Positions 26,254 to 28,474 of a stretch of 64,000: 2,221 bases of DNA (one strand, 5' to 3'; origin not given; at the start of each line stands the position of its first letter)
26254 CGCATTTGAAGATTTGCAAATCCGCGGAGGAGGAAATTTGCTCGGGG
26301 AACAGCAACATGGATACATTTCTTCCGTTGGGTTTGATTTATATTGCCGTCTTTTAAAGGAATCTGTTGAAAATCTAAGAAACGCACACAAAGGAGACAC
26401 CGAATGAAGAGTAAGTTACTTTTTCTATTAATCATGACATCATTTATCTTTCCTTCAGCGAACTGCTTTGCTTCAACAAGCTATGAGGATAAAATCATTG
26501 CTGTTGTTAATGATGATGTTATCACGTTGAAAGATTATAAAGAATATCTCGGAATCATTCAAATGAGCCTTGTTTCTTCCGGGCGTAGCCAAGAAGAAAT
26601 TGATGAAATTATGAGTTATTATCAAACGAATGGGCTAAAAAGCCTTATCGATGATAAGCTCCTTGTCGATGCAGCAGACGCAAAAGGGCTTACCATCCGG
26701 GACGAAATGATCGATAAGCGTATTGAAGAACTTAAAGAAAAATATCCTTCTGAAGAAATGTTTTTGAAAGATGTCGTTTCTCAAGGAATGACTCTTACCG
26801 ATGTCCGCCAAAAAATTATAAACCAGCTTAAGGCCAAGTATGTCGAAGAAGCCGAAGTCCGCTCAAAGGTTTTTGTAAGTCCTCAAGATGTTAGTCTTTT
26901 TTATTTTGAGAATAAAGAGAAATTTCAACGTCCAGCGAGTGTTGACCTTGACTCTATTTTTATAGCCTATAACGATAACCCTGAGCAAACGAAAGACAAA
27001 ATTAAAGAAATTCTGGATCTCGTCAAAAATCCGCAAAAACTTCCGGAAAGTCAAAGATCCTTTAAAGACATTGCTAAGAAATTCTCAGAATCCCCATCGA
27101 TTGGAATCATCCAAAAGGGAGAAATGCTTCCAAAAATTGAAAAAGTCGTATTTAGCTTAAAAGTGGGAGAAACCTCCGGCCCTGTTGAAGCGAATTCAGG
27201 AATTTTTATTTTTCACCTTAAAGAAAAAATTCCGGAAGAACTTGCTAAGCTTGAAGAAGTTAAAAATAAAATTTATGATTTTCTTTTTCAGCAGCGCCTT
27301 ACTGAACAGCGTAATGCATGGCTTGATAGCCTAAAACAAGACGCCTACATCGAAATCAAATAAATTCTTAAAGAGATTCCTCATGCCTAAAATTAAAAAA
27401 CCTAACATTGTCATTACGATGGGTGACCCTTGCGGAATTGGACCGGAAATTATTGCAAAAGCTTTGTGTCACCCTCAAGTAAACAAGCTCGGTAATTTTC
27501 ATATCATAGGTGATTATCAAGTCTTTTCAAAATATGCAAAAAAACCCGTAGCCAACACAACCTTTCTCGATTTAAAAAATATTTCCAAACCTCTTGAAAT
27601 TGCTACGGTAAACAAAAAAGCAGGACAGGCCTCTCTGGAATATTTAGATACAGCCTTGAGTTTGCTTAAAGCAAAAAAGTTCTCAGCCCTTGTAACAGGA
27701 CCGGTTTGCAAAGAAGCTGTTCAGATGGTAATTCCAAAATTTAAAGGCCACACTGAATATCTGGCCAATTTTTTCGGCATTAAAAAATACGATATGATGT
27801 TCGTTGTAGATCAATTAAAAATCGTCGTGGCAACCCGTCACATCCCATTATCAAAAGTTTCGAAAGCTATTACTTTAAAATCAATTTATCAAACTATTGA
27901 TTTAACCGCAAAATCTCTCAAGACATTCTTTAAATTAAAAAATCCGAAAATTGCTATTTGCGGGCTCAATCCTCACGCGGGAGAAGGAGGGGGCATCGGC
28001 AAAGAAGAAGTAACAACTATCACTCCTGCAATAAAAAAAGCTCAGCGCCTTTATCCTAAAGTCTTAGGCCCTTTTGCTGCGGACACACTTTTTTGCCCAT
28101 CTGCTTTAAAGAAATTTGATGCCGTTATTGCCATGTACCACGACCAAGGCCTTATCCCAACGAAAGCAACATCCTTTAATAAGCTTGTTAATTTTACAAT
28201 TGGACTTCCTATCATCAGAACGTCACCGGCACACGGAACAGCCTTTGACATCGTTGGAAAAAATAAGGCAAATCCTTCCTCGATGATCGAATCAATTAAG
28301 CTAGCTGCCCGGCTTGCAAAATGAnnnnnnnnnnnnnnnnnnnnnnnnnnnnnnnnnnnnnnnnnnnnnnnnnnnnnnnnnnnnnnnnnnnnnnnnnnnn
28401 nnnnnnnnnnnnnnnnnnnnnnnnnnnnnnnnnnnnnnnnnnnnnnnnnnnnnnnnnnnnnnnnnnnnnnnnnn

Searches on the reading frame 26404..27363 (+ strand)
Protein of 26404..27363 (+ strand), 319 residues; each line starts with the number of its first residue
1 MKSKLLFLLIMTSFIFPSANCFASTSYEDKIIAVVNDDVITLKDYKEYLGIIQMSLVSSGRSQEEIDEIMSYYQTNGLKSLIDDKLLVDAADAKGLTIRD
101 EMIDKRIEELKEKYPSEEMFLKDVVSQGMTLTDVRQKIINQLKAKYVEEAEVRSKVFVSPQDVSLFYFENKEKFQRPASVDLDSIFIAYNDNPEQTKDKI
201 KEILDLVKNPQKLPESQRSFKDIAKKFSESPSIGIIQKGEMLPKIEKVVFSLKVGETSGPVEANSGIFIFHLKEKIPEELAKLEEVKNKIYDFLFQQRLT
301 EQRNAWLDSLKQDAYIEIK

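Call 83: search_protein_families(library=pfam, proteins=[window:26404-27363:+], max_evalue=0.0001)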
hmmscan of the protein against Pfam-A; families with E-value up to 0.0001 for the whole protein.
window:26404-27363:+ (319 aa): 6 families
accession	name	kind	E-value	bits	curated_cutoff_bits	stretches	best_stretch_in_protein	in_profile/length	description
PF13145.12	Rotamase_2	-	3.6e-15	57.3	27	1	158-288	1-121/121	PPIC-type PPIASE domain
PF00639.27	Rotamase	-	1.9e-11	45.2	21.7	1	185-273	2-96/97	PPIC-type PPIASE domain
PF13624.11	SurA_N_3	-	4.3e-11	43.4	27.2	1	4-143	15-157/162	SurA-like N-terminal domain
PF13616.12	Rotamase_3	-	4.7e-11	43.7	22.5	1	172-274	10-114/116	PPIC-type PPIASE domain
PF13623.11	SurA_N_2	-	6e-09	36.4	28.5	1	7-111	16-122/145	SurA-like N-terminal domain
PF09312.16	SurA_N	-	1.9e-08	34.9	30.8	1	29-142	2-112/118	SurA N-terminal domain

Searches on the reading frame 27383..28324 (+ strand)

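Call 83: search_protein_families(library=pfam, proteins=[window:27383-28324:+], max_evalue=0.0001)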
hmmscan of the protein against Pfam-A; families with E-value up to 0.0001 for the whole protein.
window:27383-28324:+ (313 aa): 1 family
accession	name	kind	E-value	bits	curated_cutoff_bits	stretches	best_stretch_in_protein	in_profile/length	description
PF04166.17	PdxA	-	1.5e-98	330.2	27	1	51-308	34-286/286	Pyridoxal phosphate biosynthetic protein PdxA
